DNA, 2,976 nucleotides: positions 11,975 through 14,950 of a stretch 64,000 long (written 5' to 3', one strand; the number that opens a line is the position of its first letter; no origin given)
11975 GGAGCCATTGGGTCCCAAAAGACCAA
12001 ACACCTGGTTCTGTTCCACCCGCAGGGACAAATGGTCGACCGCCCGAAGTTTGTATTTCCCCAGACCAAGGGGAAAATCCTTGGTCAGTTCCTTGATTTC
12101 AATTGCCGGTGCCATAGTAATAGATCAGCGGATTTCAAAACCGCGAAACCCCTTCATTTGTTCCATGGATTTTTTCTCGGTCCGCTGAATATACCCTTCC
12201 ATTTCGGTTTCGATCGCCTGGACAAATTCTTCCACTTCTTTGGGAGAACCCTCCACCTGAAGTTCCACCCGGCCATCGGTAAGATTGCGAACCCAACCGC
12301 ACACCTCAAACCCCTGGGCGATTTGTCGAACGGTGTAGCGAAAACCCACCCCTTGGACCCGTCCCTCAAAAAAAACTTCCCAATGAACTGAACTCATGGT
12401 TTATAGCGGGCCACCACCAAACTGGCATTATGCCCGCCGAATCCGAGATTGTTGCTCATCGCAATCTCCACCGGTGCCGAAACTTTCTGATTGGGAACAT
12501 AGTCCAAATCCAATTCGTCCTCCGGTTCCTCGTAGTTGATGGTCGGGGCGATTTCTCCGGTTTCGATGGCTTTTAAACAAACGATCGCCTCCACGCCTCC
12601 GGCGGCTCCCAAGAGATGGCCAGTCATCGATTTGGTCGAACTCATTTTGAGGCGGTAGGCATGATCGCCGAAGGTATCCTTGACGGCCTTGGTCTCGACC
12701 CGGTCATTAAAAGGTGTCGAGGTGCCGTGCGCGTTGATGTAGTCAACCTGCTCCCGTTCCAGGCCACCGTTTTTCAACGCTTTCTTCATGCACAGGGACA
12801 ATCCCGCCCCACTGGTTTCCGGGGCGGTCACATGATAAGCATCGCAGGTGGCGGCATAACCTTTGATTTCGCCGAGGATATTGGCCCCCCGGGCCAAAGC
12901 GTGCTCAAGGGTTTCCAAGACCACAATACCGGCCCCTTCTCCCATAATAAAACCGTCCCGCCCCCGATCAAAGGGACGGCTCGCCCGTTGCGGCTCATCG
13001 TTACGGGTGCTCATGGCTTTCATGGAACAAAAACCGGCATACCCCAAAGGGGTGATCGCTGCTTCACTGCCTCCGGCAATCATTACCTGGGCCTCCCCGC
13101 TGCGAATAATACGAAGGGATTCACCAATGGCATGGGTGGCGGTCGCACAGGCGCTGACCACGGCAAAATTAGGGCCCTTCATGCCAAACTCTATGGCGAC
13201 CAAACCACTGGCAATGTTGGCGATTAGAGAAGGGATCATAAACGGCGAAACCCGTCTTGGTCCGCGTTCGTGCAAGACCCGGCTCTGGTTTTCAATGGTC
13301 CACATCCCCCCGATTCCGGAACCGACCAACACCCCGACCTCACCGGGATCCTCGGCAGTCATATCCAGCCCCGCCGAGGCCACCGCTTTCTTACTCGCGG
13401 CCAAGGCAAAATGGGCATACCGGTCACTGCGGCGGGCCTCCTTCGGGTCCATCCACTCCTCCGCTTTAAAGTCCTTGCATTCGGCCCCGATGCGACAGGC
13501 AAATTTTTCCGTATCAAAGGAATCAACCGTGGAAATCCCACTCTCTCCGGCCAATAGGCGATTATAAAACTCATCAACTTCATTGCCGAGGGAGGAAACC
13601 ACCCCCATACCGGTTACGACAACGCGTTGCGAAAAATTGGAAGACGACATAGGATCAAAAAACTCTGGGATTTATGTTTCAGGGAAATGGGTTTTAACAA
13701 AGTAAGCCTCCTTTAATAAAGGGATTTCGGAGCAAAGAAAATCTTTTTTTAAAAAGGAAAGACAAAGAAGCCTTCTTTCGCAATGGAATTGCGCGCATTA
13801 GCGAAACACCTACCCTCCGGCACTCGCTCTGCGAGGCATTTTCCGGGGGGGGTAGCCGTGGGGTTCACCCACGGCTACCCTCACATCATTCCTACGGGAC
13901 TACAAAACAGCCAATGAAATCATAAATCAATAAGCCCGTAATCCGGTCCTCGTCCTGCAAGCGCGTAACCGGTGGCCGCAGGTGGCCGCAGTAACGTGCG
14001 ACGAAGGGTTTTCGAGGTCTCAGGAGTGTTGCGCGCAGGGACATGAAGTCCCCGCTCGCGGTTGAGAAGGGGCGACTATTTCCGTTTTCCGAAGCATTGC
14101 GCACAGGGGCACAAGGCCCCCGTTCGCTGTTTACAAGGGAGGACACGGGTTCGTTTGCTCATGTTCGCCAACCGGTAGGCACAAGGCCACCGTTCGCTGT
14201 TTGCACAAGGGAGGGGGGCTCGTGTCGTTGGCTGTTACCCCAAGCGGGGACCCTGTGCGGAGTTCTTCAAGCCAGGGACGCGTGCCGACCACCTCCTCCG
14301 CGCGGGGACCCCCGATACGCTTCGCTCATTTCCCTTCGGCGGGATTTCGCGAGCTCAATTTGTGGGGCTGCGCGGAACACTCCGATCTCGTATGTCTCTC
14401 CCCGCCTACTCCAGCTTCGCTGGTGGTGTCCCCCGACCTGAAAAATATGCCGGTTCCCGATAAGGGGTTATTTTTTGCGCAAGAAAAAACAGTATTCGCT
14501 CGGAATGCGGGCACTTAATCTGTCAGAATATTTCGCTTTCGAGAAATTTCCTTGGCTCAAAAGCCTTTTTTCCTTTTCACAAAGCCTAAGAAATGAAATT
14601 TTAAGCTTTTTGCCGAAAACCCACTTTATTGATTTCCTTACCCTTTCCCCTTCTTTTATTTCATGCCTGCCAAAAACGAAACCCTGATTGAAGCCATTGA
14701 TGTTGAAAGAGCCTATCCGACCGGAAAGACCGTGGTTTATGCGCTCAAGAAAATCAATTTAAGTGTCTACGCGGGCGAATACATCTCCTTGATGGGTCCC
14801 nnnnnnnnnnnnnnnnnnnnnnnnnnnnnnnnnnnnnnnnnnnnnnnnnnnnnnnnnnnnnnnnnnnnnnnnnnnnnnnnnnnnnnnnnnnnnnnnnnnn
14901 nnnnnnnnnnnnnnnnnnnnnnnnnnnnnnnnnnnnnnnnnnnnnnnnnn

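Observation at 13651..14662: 1-kb gene-free, GC-rich, repeat- and hairpin-dense region between divergent fabF and the ABC/FtsX locus (candidate large structured RNA or repeat island)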

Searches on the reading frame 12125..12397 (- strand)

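Call 11: search_protein_families(library=pfam, proteins=[window:12125-12397:-])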
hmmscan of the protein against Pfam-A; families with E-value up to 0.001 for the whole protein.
window:12125-12397:- (90 aa): 1 family
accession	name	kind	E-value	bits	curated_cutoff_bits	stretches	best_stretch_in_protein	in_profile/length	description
PF00708.24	Acylphosphatase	-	4.1e-23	81.9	22.5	1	6-89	1-85/85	Acylphosphatase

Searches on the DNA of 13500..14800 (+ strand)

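Call 5: search_rna_families(source=window, start=13500, end=14800, threshold=evalue, max_evalue=10, show_alignments=3)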
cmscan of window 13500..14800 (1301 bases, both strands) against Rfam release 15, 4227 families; matches with E-value up to 10: 4.
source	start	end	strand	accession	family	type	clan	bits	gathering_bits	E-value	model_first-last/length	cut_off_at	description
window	14242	14316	+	RF04006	mir-9338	Gene; miRNA;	-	18.8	98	0.57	1-67/67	no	mir-9338 microRNA precursor family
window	13504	13549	-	RF04351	Plastid-psbl-rps4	Cis-reg;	-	14.6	68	9.1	1-53/53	no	Plastid-psbl-rps4 3UTR RNA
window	13862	13893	-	RF01124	sR36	Gene; snRNA; snoRNA; CD-box;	-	13.5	55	1.7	1-55/55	no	Small nucleolar RNA sR36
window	14591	14654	+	RF02480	GlsR14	Gene; snRNA; snoRNA; CD-box;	-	12.8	90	5.4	1-68/68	no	Small nucleolar RNA GlsR14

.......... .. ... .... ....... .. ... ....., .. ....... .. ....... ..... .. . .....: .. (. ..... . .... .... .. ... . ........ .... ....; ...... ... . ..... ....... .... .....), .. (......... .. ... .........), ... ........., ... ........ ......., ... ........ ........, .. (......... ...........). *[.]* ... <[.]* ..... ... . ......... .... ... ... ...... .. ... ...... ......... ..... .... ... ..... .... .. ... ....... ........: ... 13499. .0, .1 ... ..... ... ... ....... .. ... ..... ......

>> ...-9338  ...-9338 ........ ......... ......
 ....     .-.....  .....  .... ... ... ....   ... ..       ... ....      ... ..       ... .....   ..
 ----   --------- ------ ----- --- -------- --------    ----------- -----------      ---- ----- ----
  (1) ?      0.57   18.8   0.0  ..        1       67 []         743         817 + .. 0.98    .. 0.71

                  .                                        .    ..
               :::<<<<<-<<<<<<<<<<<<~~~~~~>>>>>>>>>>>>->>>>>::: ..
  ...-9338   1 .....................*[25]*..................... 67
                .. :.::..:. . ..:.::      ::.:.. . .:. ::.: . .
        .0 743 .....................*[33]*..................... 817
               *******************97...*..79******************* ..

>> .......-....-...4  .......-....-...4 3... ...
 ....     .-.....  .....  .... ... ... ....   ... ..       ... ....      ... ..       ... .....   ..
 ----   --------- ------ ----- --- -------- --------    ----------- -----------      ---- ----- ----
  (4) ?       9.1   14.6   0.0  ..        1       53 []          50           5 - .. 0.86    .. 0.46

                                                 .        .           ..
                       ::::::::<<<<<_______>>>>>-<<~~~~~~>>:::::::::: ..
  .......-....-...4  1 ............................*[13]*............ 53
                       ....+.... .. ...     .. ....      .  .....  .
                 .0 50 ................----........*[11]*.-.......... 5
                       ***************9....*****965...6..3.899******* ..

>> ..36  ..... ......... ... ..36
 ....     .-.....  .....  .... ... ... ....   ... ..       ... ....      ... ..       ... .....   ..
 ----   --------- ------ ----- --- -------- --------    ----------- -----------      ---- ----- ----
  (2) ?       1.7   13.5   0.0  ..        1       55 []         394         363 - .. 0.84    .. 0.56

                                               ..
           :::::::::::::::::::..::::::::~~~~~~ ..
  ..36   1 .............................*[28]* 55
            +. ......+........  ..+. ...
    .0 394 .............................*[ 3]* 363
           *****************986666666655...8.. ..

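Call 35: search_dna_similar(query=window:13800-14450:+, collection=plasmids, mode=distant, max_evalue=0.01)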
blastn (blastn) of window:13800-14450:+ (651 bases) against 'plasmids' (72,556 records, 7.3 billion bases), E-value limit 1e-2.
No match.

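Call 36: search_dna_similar(query=window:13800-14450:+, collection=phages, mode=distant, max_evalue=0.01)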
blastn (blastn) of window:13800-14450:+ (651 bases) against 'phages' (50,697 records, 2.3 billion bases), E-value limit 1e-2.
No match.

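Call 56: build_rna_model(alignment_id=A2, structure=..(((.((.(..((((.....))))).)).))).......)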
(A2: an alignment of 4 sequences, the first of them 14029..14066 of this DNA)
Model R1 built from alignment A2 (4 sequences, 40 columns); structure: as given.
model positions 38; base pairs 10; branch points 0; effective number of sequences 4; information 1.106 bits per position. Calibrated on 0.2 Mb of random sequence (short: E-values are rough).
structure used (alignment columns):
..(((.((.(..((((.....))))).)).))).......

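Call 58: search_with_rna_model(model_id=R1, sources=[window, L081, L082, L083, L084, L085, L086, L090, L091, L001, L002, L003, L004, L005, L011, L012, L016, L017, L021, L024, L030, L036, L039, L044, L050, L065], max_evalue=10)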
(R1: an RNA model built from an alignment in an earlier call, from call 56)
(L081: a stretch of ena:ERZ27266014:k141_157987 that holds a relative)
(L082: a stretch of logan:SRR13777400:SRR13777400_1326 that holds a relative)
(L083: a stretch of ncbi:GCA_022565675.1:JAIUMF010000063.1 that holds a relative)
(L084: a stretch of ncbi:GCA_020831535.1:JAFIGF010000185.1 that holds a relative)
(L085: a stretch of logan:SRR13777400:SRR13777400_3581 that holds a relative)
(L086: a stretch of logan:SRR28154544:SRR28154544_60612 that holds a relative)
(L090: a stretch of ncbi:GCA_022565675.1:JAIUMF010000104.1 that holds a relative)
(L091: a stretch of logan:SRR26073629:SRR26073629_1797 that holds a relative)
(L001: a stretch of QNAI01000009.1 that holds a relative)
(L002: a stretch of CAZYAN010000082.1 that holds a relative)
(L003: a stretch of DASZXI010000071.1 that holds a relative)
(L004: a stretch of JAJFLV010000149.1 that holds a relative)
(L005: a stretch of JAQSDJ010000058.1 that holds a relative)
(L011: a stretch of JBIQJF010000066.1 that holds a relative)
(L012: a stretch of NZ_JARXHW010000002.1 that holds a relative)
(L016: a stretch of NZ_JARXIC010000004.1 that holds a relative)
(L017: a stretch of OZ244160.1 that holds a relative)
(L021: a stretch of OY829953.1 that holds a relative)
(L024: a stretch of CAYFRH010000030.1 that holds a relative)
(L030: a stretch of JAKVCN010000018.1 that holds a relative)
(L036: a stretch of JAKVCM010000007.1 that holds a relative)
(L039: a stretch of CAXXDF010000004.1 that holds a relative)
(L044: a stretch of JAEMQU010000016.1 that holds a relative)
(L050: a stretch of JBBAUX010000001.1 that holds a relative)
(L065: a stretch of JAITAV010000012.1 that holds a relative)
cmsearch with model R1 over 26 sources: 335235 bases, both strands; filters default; matches with E-value up to 10: 16.
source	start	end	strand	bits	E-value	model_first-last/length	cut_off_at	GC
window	14097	14134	+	60.8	5.8e-14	1-38/38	no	0.63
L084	2203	2240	+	57.9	3.7e-13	1-38/38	no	0.68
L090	115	152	-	57.9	3.7e-13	1-38/38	no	0.68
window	14029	14066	+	51.9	1.9e-11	1-38/38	no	0.66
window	14165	14204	+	45.5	1.1e-09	1-38/38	no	0.62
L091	1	30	-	43.2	5e-09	1-30/38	3'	0.73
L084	2235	2272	-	28.2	8e-05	1-38/38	no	0.68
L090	83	120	+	28.2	8e-05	1-38/38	no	0.68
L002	3318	3346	-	16.3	0.18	1-38/38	no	0.66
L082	2011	2051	-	15.6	0.27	1-38/38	no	0.66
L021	10033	10105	-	14.4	0.62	1-38/38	no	0.45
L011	7951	7977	+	12.1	2.6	1-38/38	no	0.56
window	14031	14059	-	12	2.9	3-31/38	no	0.72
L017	634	666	+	10.9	5.6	1-38/38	no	0.52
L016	6406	6434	+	10.8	6.2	1-38/38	no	0.52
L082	734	771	+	10.1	9.9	1-38/38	no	0.71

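Call 59: search_with_rna_model(model_id=R1, source=window, filters=off, max_evalue=10, show_alignments=6)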
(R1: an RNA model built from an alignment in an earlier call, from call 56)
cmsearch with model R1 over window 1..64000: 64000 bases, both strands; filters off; matches with E-value up to 10: 24.
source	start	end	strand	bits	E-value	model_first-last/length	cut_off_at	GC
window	14097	14134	+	60.8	1.1e-14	1-38/38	no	0.63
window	14029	14066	+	51.9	3.6e-12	1-38/38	no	0.66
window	14165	14204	+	45.5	2.1e-10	1-38/38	no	0.62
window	27353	27377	-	13.9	0.16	1-38/38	no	0.44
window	14031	14059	-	12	0.55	3-31/38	no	0.72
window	47994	48027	-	11.7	0.68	1-38/38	no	0.59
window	31582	31627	-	10.3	1.6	1-38/38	no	0.57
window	14099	14127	-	10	2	3-31/38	no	0.76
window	54723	54746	-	9.8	2.2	1-38/38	no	0.5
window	40098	40125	+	9.5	2.7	1-38/38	no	0.54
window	46036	46074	+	9.4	2.8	1-38/38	no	0.56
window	52250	52281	-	9.4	2.9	1-38/38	no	0.56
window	12016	12054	+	9.3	3.2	1-38/38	no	0.62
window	24086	24124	-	9.3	3.2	1-38/38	no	0.44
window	30887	30937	+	9.1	3.4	1-38/38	no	0.63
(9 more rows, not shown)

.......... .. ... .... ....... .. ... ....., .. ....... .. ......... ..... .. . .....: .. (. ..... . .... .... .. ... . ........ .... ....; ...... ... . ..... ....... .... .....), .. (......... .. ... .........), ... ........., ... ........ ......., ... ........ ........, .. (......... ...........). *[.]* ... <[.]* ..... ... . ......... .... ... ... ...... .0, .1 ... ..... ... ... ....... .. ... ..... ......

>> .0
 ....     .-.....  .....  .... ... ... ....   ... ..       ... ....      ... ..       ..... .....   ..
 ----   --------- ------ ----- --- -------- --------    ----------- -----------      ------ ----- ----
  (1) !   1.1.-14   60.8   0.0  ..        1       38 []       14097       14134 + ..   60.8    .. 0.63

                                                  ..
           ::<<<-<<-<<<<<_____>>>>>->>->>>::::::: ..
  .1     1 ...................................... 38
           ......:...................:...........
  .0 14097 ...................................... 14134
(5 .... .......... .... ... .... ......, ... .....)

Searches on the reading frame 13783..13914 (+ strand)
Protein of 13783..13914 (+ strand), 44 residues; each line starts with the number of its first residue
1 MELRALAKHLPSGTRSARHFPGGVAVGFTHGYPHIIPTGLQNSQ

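Call 69: search_protein_families(library=pfam, proteins=[window:13783-13914:+], max_evalue=0.01)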
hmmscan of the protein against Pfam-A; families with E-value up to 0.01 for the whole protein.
window:13783-13914:+ (44 aa): 0 families

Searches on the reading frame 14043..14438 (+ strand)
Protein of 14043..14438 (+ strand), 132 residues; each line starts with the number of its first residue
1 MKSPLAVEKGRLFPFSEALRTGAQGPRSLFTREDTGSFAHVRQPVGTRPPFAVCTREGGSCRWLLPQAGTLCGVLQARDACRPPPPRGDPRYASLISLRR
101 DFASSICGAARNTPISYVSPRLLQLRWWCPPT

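Call 43: search_protein_representatives(protein=window:14043-14438:+)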
Query: 132 residues. Proteins with E-value up to 0.001 (for the whole library): 0; up to 1e-10: 0; up to 1e-30: 0. The best 0 are listed.

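Call 69: search_protein_families(library=pfam, proteins=[window:14043-14438:+], max_evalue=0.01)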
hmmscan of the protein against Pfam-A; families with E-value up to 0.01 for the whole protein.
window:14043-14438:+ (132 aa): 0 families
